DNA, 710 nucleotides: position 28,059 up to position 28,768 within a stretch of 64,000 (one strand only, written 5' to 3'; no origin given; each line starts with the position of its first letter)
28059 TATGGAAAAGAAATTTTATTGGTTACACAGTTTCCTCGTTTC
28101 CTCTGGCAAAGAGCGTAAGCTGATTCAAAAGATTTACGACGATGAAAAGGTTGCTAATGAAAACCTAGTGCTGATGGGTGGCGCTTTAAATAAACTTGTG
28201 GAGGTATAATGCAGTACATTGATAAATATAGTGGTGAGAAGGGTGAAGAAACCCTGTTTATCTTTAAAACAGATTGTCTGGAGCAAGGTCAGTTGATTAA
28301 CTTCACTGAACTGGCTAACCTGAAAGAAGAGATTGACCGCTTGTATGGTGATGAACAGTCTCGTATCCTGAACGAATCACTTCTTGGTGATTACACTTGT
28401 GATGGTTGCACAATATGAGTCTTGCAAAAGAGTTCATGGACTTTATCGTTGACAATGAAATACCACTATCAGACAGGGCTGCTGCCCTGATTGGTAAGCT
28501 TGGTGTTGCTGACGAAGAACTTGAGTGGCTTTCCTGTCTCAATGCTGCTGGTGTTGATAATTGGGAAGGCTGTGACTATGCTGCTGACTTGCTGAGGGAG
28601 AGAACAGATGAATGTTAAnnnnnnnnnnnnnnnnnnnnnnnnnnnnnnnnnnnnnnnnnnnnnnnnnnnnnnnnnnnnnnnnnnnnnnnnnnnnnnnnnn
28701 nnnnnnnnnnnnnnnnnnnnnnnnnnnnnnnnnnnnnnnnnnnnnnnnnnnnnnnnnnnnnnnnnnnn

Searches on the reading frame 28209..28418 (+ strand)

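Call 78: search_protein_families(library=phrogs, proteins=[window:28209-28418:+], max_evalue=0.01)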
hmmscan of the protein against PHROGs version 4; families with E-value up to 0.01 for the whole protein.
window:28209-28418:+ (69 aa): 1 family
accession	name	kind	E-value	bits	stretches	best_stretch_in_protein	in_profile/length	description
phrog_11811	-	unknown function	2.3e-35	121.6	1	1-69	1-72/72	-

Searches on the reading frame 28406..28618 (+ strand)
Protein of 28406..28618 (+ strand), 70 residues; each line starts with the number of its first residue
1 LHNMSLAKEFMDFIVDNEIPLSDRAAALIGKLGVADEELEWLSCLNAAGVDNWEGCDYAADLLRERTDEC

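Call 78: search_protein_families(library=phrogs, proteins=[window:28406-28618:+], max_evalue=0.01)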
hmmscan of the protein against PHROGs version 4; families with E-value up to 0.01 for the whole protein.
window:28406-28618:+ (70 aa): 4 families
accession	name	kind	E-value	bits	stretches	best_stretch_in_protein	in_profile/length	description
phrog_4790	-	moron, auxiliary metabolic gene and host takeover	4.6e-19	70.2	1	2-70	70-136/139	host RecBCD nuclease inhibitor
phrog_21091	-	unknown function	1.2e-06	29.2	1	40-66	378-404/407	-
phrog_6234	-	moron, auxiliary metabolic gene and host takeover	6.1e-06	27.2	1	40-61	19-40/47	host RecBCD nuclease inhibitor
phrog_6163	-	unknown function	0.00012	23.4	1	24-57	21-54/84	-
